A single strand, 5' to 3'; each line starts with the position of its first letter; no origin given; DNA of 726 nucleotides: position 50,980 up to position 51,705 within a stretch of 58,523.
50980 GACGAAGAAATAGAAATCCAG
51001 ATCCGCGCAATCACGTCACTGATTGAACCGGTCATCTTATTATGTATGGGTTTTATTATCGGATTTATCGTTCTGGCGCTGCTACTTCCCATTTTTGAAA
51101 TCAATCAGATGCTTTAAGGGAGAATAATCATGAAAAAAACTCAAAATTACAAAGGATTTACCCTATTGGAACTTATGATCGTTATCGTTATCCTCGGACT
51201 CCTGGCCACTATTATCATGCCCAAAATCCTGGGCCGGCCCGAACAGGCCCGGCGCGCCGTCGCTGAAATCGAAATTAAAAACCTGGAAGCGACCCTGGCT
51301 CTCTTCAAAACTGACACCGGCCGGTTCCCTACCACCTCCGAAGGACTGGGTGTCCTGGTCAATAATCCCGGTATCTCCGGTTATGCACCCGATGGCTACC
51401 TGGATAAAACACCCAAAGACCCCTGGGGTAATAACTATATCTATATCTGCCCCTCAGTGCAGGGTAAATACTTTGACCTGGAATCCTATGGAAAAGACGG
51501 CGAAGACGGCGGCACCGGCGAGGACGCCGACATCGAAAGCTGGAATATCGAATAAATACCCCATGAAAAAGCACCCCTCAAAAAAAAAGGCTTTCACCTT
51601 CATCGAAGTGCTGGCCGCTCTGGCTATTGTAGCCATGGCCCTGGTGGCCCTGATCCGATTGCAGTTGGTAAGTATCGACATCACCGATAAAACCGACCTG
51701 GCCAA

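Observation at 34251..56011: Candidate integrated envelope system: exosortase-EPS locus, giant repeat protein and a dedicated T2SS in one block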

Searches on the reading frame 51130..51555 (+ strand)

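Call 3: search_protein_families(library=ncbifam, proteins=[window:51130-51555:+], max_evalue=0.01)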
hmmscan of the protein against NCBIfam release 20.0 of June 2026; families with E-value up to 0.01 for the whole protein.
window:51130-51555:+ (141 aa): 8 families
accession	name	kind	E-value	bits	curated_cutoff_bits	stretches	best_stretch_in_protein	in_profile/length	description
TIGR01710.1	typeII_sec_gspG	equivalog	9.1e-42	142.3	88.85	1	8-139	1-134/134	type II secretion system major pseudopilin GspG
NF040999.1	pilin_ComGC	equivalog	8.7e-08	32.3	75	1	8-70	2-64/84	competence type IV pilus major pilin ComGC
NF041775.1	typeIV_PilA_Myxo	equivalog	1.1e-07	32.1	400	1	7-74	10-77/214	type IV pilin protein PilA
TIGR01708.2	typeII_sec_gspH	equivalog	1.8e-07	31.3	80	1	8-60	2-51/169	type II secretion system minor pseudopilin GspH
TIGR02532.1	IV_pilin_GFxxxE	domain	2.6e-07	30.2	16.3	1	8-30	2-24/24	prepilin-type N-terminal cleavage/methylation domain-containing protein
NF041013.1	T4P_ComGE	equivalog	1.1e-05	25.5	49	1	5-33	1-29/83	competence type IV pilus minor pilin ComGE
NF007862.0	PRK10574.1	equivalog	5.6e-05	23.3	138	1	6-32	3-29/145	prepilin peptidase-dependent pilin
NF007800.0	PRK10506.1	equivalog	0.0091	15.8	158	1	4-27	5-28/163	prepilin peptidase-dependent protein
